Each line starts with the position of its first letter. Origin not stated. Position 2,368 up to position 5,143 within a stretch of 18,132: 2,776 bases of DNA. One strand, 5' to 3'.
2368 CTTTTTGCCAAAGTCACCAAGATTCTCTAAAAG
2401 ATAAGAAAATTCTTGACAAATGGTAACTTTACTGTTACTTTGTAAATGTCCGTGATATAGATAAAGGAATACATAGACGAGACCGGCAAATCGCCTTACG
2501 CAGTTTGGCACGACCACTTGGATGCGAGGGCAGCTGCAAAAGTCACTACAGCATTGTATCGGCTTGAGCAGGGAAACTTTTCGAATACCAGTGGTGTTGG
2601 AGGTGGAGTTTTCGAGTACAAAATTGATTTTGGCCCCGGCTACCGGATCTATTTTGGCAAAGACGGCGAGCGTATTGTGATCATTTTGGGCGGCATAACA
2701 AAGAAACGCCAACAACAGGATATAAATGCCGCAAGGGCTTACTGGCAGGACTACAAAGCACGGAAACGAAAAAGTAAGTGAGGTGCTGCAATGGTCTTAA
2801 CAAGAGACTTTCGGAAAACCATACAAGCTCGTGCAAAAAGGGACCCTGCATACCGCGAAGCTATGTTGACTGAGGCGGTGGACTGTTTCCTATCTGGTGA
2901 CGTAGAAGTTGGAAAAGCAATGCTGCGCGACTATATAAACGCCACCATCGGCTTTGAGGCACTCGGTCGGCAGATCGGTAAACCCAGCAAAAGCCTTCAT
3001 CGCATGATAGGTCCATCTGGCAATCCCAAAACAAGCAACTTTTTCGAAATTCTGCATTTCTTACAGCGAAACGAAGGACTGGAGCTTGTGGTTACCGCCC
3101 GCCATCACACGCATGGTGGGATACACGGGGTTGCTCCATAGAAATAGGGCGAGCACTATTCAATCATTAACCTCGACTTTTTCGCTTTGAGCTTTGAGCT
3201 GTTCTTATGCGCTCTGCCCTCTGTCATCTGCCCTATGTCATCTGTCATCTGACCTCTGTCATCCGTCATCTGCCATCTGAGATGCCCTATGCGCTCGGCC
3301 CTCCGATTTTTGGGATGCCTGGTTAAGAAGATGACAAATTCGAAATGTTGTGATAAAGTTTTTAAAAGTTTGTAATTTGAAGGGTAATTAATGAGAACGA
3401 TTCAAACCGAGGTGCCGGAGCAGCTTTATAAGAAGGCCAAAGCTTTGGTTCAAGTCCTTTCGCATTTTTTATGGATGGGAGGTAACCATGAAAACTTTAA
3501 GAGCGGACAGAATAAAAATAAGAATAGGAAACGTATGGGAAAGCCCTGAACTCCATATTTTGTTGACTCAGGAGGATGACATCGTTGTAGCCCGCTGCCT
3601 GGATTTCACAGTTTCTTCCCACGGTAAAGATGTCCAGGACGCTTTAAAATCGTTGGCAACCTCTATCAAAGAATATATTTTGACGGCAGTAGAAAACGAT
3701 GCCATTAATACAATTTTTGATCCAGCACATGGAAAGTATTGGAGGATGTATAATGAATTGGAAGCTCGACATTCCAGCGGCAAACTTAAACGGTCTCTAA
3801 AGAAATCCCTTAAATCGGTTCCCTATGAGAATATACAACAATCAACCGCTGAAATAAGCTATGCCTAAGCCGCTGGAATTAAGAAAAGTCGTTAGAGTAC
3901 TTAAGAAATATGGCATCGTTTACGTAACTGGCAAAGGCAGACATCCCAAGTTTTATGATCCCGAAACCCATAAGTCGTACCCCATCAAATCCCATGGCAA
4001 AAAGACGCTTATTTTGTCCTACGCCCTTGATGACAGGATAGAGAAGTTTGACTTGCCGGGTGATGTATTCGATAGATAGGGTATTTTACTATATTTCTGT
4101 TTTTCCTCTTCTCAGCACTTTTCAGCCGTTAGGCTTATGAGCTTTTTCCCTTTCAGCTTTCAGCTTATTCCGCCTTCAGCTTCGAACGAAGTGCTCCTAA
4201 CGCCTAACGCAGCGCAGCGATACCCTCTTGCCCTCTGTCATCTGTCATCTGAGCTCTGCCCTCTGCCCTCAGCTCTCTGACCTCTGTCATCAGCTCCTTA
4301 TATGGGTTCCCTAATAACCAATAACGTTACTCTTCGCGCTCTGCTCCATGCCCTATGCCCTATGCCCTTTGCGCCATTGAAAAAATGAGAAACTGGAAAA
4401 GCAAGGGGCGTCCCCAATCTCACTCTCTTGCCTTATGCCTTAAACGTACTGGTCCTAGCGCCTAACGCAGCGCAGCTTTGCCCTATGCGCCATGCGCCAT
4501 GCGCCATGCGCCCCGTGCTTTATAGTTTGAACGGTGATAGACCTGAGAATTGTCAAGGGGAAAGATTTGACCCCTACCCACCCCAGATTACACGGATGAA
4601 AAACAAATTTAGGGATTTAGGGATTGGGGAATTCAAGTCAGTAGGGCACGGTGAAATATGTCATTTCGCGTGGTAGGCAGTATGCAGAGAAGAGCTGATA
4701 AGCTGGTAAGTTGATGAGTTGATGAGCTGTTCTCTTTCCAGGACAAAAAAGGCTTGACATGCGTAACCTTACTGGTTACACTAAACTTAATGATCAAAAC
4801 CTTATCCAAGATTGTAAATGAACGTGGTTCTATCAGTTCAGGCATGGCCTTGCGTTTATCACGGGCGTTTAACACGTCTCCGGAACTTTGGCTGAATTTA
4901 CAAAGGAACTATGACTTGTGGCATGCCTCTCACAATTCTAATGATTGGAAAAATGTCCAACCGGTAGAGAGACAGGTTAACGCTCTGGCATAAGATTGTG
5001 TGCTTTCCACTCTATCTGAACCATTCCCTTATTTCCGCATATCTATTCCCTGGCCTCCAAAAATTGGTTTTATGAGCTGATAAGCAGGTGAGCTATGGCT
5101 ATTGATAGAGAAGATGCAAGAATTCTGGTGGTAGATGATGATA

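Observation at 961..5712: Direct ~615-bp duplication of a response-regulator gene brackets a 3.5-kb toxin-antitoxin/debris insert, and its non-coding tail is better conserved than the CDS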

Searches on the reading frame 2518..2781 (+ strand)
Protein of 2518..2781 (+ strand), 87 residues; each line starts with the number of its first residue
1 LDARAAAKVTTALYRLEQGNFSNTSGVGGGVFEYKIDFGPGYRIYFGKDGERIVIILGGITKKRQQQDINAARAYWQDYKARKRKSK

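Call 6: search_protein_families(library=pfam, proteins=[window:2518-2781:+], max_evalue=0.01)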
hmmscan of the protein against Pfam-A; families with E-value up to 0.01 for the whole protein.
window:2518-2781:+ (87 aa): 1 family
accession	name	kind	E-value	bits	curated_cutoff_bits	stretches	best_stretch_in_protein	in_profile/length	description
PF05973.20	Gp49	-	0.00035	21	23.9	1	2-67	7-77/90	Phage derived protein Gp49-like (DUF891)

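Call 38: search_protein_families(library=ncbifam, proteins=[window:2518-2781:+], max_evalue=0.001)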
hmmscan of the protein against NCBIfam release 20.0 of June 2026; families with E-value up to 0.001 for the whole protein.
window:2518-2781:+ (87 aa): 1 family
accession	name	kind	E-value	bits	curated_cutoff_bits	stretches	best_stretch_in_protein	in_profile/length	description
TIGR02683.1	upstrm_HI1419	hypoth_equivalog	1.5e-24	86.2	62.85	1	2-79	18-95/95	type II toxin-antitoxin system RelE/ParE family toxin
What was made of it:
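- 2452..2781 (+): RelE/ParE-family toxin gene with an in-frame TAG at codon 3 (2458-2460): probable pseudogene. TIGR02683 E = 1.5e-24, matching profile positions 18-95 only (call 38).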

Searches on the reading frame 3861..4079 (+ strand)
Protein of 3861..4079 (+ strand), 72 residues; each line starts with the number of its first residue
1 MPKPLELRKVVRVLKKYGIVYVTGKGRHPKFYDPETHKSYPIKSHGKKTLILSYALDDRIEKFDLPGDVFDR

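Call 6: search_protein_families(library=pfam, proteins=[window:3861-4079:+], max_evalue=0.01)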
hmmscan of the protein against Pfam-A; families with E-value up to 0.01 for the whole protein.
window:3861-4079:+ (72 aa): 1 family
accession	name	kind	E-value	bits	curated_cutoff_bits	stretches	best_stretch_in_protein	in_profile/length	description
PF07927.17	HicA_toxin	-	7.1e-07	29.7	27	1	8-50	2-44/58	HicA toxin of bacterial toxin-antitoxin,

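Call 38: search_protein_families(library=ncbifam, proteins=[window:3861-4079:+], max_evalue=0.001)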
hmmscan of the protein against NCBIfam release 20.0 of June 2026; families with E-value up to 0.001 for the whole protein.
window:3861-4079:+ (72 aa): 0 families

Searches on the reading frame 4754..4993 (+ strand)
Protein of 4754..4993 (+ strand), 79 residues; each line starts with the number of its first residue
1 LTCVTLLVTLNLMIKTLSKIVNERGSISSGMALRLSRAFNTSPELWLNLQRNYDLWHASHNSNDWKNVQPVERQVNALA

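Call 6: search_protein_families(library=pfam, proteins=[window:4754-4993:+], max_evalue=0.01)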
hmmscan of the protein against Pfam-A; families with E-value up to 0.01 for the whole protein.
window:4754-4993:+ (79 aa): 1 family
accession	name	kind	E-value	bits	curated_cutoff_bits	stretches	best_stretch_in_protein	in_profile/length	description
PF01381.28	HTH_3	-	0.0016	18.9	23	1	16-45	25-54/55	Helix-turn-helix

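Call 38: search_protein_families(library=ncbifam, proteins=[window:4754-4993:+], max_evalue=0.001)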
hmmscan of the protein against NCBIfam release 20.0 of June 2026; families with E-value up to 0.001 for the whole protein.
window:4754-4993:+ (79 aa): 1 family
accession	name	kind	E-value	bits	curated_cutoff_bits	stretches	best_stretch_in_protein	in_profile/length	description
TIGR02607.1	antidote_HigA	equivalog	8.5e-19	67.2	47.7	1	3-60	23-80/81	HigA family addiction module antitoxin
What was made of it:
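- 4754..4993 (+): HigA antitoxin fragment (N-terminus and the HigB toxin deleted). TIGR02607 matches profile positions 23-80 of 81 (call 38).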
